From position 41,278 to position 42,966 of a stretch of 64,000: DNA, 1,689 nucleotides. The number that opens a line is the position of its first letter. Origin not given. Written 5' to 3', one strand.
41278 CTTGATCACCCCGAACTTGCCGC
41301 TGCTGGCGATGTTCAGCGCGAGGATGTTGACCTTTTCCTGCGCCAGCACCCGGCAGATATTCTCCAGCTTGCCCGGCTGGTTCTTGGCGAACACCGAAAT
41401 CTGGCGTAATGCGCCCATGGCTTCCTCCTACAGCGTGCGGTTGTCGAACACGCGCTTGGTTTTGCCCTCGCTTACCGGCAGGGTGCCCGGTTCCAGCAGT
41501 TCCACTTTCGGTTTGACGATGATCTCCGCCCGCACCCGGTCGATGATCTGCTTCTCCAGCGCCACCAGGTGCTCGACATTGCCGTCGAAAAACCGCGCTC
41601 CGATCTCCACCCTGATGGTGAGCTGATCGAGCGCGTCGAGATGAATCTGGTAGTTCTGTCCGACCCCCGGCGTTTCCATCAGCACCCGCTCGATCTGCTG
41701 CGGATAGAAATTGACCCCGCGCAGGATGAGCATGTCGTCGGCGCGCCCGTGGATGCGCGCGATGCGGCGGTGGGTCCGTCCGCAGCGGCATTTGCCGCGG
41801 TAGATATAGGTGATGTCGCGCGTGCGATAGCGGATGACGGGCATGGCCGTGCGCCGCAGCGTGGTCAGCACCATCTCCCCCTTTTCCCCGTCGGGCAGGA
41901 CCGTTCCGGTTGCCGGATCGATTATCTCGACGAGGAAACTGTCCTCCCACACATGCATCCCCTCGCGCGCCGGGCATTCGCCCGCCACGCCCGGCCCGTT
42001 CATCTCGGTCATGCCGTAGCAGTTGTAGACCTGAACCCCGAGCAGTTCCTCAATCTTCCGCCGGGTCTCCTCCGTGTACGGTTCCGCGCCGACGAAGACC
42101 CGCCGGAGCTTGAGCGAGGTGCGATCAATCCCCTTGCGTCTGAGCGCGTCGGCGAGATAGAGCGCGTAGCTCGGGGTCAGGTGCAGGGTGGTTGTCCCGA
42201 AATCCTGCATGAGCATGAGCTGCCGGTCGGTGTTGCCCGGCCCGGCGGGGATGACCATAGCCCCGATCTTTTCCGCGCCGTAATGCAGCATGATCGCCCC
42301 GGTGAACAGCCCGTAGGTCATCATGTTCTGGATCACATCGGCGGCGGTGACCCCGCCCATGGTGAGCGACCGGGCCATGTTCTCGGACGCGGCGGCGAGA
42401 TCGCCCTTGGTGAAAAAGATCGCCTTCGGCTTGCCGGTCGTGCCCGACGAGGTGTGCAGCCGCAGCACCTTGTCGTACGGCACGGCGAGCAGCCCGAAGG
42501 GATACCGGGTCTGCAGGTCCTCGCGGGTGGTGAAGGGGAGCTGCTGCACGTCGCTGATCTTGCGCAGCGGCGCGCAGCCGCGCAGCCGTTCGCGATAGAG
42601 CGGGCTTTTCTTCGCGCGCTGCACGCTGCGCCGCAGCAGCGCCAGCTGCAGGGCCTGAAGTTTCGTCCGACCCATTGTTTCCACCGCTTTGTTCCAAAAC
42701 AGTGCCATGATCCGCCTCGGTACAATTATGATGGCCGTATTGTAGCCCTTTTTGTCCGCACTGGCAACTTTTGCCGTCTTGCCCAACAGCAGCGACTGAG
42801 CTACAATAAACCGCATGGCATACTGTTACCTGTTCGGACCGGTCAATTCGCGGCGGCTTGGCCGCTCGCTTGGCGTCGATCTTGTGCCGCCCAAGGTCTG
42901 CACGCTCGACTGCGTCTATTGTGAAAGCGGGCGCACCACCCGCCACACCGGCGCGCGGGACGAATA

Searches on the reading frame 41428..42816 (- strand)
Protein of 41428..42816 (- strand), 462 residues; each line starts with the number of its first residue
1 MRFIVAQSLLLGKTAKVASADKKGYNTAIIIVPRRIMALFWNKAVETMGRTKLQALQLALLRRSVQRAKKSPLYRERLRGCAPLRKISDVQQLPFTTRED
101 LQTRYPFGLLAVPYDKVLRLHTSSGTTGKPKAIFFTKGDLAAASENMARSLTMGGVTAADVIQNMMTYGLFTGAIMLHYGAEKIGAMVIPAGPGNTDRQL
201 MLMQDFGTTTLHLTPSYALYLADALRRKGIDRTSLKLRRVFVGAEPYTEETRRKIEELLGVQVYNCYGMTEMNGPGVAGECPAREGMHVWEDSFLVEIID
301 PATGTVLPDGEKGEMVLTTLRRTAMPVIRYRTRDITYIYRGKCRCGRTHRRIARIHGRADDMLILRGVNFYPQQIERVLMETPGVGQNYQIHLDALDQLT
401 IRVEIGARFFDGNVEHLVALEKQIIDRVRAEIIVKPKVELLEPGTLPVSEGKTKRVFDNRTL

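Call 44: search_protein_families(library=pfam, proteins=[window:41428-42816:-], max_evalue=0.00001)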
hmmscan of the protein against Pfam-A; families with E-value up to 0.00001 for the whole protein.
window:41428-42816:- (462 aa): 2 families
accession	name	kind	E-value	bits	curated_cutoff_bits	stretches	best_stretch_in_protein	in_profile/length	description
PF14535.12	AMP-binding_C_2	-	9.8e-27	93.5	25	1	367-460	1-96/96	AMP-binding enzyme C-terminal domain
PF00501.34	AMP-binding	-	1.3e-25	90.4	29.9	1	116-317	163-374/384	AMP-binding enzyme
